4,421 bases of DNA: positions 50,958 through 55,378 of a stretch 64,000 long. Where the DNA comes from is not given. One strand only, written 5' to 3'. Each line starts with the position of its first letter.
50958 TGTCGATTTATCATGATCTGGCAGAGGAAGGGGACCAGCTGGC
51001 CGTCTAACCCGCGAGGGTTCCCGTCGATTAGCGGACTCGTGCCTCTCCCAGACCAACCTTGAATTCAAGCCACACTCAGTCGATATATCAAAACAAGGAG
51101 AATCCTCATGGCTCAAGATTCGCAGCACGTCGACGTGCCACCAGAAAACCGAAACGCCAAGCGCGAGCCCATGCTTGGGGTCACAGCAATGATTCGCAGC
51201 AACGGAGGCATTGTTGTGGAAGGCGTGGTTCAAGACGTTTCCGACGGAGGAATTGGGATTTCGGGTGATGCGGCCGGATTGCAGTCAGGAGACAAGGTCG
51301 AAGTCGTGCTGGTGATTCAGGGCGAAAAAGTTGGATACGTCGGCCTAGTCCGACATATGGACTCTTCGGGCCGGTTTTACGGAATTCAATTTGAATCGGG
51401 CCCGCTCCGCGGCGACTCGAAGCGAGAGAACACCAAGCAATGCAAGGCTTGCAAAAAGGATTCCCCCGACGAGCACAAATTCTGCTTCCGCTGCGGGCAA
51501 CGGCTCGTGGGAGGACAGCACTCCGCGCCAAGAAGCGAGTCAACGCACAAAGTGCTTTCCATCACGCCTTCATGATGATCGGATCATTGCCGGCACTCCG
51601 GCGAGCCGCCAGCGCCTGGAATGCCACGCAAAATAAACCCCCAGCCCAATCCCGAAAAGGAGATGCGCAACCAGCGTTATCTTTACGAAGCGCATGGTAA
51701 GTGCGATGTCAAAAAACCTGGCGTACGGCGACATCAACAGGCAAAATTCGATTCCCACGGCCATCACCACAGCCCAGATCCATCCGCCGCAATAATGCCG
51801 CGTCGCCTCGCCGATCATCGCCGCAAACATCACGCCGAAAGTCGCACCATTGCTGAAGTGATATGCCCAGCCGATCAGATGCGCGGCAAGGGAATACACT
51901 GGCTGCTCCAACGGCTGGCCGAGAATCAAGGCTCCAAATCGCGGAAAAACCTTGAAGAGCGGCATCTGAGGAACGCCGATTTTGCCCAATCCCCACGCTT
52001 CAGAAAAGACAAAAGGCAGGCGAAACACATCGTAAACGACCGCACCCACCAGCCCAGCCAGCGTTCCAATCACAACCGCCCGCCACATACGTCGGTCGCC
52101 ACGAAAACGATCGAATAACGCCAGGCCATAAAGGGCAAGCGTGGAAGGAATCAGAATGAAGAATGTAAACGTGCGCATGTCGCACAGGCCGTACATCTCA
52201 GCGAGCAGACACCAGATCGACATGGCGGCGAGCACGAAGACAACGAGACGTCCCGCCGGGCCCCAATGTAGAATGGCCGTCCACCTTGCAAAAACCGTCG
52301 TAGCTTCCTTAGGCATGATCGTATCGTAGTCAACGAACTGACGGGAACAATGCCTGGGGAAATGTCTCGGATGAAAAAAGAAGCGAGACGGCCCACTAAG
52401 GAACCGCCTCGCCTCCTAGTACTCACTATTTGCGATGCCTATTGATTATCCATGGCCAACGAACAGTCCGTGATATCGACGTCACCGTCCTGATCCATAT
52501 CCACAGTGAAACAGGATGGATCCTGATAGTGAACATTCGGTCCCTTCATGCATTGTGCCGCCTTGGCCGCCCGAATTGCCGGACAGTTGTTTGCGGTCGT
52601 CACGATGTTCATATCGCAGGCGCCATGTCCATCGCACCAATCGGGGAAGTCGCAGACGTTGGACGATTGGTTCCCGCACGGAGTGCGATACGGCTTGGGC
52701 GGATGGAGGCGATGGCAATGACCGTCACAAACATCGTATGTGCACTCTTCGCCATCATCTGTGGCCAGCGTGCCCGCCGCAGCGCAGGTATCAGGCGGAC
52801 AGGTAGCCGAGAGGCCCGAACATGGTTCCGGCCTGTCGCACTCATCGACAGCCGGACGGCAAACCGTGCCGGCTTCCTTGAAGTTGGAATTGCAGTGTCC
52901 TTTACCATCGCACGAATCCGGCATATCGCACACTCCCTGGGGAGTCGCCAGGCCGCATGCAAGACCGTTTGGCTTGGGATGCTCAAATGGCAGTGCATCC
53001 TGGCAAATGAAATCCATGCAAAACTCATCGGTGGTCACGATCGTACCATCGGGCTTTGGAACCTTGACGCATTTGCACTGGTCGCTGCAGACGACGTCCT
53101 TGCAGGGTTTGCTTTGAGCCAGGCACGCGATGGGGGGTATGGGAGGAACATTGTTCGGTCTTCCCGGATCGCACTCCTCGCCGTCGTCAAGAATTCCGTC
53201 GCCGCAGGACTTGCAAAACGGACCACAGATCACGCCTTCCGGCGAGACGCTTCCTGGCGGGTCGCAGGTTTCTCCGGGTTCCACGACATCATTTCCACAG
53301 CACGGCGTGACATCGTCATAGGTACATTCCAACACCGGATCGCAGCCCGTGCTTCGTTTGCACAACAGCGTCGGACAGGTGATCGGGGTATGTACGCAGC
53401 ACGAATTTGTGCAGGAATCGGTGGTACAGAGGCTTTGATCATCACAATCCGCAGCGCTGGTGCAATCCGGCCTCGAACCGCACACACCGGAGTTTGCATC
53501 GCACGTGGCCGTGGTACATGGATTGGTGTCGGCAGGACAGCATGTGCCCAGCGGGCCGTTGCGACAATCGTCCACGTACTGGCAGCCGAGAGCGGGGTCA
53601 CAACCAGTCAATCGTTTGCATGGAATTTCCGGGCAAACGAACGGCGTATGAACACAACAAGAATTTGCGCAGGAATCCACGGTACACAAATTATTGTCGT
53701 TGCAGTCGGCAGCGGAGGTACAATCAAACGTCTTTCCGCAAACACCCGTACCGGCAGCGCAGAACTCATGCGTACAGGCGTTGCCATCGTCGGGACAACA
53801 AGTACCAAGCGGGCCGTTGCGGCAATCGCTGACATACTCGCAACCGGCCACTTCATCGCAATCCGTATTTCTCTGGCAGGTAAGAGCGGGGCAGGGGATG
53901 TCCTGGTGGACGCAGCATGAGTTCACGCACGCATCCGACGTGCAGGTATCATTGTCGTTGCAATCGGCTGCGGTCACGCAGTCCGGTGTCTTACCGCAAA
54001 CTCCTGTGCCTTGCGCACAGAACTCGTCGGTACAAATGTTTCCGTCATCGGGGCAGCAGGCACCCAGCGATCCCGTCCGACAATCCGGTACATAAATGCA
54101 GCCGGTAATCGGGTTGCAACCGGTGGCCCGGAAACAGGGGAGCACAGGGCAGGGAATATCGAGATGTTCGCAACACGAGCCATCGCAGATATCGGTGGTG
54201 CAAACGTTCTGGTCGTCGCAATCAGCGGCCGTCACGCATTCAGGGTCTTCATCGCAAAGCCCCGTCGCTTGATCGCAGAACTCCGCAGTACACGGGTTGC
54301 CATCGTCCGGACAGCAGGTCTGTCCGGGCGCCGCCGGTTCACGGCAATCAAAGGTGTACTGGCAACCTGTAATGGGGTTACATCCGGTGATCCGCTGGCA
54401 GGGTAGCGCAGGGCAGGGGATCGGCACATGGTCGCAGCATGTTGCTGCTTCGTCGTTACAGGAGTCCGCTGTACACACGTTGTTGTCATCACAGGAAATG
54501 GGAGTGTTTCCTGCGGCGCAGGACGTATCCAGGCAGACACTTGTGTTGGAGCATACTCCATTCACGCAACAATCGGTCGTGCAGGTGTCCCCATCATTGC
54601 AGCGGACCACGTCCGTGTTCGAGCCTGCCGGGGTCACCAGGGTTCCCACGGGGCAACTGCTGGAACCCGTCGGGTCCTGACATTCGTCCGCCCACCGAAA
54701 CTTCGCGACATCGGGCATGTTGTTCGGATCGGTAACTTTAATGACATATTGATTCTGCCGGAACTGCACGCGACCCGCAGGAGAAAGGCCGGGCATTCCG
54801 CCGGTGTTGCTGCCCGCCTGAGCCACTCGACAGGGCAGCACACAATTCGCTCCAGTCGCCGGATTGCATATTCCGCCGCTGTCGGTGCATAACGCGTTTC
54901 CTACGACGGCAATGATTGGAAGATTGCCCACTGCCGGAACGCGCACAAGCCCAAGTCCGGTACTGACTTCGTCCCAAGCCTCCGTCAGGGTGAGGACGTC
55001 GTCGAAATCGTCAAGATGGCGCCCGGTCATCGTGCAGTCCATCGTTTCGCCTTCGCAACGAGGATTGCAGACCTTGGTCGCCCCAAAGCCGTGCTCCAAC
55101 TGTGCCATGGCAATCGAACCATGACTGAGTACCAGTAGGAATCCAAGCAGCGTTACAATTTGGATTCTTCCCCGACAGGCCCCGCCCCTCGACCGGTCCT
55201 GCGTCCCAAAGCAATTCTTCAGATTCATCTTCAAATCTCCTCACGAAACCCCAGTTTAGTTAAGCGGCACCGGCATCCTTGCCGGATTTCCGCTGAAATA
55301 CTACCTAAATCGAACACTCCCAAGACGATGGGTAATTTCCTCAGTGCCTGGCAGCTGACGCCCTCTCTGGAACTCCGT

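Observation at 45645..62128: Four giant secreted proteins share Cys-rich stalk modules but carry four different heads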

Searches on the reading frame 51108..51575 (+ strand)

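Call 18: search_protein_families(library=pfam, proteins=[window:51108-51575:+], max_evalue=0.01)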
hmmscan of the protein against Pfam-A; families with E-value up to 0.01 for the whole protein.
window:51108-51575:+ (155 aa): 4 families
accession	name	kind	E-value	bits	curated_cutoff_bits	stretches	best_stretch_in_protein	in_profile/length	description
PF07238.19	PilZ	-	3.7e-07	30.9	22.5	1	14-99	2-89/102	PilZ domain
PF12773.13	DZR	-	0.00036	21.1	27.3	1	112-133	1-22/45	Double zinc ribbon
PF17032.10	Zn_ribbon_15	-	0.0034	18.6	28.9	1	106-130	49-73/73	zinc-ribbon family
PF18912.6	DZR_2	-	0.0035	17.6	27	1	106-136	18-49/56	Double zinc ribbon domain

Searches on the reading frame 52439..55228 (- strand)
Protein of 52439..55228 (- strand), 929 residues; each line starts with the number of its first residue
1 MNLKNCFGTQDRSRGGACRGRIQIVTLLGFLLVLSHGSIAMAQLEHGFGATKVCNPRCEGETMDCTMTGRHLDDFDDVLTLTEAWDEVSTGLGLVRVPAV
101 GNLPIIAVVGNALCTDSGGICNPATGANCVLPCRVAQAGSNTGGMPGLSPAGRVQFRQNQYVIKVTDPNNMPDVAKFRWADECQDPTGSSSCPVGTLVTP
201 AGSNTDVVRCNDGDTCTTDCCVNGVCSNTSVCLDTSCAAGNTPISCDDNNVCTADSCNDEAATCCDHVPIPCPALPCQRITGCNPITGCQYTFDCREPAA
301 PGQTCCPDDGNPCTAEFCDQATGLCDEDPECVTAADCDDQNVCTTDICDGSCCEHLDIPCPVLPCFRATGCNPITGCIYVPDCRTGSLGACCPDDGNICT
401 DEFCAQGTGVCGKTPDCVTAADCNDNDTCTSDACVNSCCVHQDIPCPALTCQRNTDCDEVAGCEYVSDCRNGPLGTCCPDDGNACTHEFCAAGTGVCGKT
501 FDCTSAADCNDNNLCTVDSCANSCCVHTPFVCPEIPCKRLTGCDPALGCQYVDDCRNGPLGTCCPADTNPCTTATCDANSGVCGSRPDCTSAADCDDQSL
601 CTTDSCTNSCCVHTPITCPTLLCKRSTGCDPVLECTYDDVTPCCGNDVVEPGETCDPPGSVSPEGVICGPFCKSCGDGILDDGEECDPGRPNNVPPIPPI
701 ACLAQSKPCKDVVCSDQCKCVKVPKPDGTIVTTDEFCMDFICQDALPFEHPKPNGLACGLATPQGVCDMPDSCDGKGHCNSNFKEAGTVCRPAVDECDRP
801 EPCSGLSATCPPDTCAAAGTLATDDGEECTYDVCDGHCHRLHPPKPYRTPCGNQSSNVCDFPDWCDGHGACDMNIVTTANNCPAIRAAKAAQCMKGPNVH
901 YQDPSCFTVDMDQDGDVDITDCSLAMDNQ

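Call 7: search_protein_families(library=pfam, proteins=[window:52439-55228:-], max_evalue=0.1)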
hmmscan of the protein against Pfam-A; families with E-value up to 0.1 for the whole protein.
window:52439-55228:- (929 aa): 2 families
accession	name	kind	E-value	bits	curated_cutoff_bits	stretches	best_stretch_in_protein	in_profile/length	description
PF00200.28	Disintegrin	-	4.2e-06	27.9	35.1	1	771-813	31-75/75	Disintegrin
PF00526.23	Dicty_CTDC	-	6.7e-05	23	27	4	508-529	1-23/24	Dictyostelium (slime mold) repeat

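Call 8: search_protein_families(library=ncbifam, proteins=[window:52439-55228:-], max_evalue=0.1)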
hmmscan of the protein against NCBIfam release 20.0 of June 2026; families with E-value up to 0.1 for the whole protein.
window:52439-55228:- (929 aa): 0 families

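Call 35: find_encoding_contigs(protein=window:52439-55228:-, flank=10000, max_places=5)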
Protein window:52439-55228:- (929 aa): 2 contigs read that carry it; 1 place shown.
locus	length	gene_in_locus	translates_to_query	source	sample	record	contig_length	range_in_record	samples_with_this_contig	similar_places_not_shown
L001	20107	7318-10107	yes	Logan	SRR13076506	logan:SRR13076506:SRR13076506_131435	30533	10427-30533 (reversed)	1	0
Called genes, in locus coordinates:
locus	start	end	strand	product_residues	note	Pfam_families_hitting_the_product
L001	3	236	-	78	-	?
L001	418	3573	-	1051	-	PF14312:FG-GAP_2, PF00526:Dicty_CTDC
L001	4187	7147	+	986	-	PF00526:Dicty_CTDC, PF13948:DUF4215 (weak)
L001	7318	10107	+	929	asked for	PF00200:Disintegrin (weak)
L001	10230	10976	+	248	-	-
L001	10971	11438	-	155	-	PF07238:PilZ (weak)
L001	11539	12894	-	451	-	-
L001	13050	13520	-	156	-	PF07617:DUF1579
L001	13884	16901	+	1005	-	PF00082:Peptidase_S8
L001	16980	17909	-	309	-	PF01073:3Beta_HSD, PF01370:Epimerase, PF04321:RmlD_sub_bind, PF16363:GDP_Man_Dehyd, PF07993:NAD_binding_4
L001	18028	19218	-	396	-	PF13439:Glyco_transf_4, PF13579:Glyco_trans_4_4, PF20706:GT4-conflict, PF00534:Glycos_transf_1, PF13692:Glyco_trans_1_4, PF13524:Glyco_trans_1_2 (weak)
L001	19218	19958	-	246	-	PF13489:Methyltransf_23, PF01209:Ubie_methyltran, PF13649:Methyltransf_25, PF13847:Methyltransf_31, PF08241:Methyltransf_11, PF08242:Methyltransf_12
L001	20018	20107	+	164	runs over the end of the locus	-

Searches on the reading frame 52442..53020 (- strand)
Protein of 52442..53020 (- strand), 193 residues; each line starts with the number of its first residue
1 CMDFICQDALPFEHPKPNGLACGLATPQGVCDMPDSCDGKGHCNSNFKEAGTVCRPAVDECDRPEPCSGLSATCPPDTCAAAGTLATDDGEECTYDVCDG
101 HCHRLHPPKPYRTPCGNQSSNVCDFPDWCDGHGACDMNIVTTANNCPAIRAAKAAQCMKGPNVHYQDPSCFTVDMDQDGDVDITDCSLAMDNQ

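Call 68: search_solved_structures(query=window:52442-53020:-, max_evalue=1, show_alignments=2)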
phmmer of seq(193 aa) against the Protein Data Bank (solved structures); distinct sequences matched with E-value up to 1: 1.
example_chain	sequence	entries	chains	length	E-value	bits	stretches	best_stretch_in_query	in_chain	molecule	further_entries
4ost_A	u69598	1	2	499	0.45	13.3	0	125-156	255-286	Hax3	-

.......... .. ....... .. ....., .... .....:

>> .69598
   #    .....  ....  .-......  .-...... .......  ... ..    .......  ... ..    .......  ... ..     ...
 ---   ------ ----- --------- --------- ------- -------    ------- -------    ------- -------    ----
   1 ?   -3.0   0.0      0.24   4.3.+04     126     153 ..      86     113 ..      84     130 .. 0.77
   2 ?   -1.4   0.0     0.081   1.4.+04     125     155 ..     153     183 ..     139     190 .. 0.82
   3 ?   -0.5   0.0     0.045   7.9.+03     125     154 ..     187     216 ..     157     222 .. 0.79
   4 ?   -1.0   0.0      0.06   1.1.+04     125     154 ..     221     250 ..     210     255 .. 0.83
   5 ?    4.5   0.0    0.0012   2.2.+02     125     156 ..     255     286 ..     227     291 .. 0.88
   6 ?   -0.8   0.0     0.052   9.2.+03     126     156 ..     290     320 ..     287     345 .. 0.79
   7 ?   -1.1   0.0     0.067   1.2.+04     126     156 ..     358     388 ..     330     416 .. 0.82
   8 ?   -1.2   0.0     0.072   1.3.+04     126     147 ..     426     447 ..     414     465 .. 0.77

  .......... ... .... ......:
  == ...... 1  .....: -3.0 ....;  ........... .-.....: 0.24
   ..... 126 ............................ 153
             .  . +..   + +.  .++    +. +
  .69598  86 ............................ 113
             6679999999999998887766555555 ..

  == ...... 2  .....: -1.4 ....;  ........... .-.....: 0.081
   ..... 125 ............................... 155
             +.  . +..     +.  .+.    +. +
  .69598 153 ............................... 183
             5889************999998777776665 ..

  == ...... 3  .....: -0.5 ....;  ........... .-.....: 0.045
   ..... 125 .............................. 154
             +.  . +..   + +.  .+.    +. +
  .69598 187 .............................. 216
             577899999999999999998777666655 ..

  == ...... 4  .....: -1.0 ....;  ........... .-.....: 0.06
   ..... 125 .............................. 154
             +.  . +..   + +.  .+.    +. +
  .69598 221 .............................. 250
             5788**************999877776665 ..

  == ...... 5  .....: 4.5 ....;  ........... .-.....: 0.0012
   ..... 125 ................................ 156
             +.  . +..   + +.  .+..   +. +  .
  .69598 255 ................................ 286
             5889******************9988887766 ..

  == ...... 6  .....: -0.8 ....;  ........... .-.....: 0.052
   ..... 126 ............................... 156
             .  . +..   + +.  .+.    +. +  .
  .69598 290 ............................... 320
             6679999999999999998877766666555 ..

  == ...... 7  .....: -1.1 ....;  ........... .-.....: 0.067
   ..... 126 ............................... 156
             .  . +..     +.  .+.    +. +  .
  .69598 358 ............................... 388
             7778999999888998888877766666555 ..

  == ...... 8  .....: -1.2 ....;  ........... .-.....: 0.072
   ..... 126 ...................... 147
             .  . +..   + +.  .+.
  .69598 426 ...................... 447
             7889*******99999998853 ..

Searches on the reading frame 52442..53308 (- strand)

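Call 67: search_protein_families(library=pfam, proteins=[window:52442-53308:-], max_evalue=1)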
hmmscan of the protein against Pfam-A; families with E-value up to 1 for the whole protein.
seq(289 aa): 1 family
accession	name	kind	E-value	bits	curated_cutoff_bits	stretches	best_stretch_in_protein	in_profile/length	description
PF00200.28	Disintegrin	-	3e-07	31.5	35.1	2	139-173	38-75/75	Disintegrin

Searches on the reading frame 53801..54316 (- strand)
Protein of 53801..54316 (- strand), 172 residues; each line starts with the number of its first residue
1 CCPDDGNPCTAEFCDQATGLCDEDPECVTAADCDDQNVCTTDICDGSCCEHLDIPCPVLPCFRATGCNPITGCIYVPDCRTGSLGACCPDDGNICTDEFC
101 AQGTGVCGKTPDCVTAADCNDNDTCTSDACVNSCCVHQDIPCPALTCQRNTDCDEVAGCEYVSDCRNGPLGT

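Call 67: search_protein_families(library=pfam, proteins=[window:53801-54316:-], max_evalue=1)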
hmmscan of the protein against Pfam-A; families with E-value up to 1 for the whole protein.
seq(172 aa): 1 family
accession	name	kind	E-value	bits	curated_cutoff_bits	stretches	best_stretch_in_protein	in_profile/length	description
PF00526.23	Dicty_CTDC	-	6.5e-07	29.5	27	2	3-21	2-19/24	Dictyostelium (slime mold) repeat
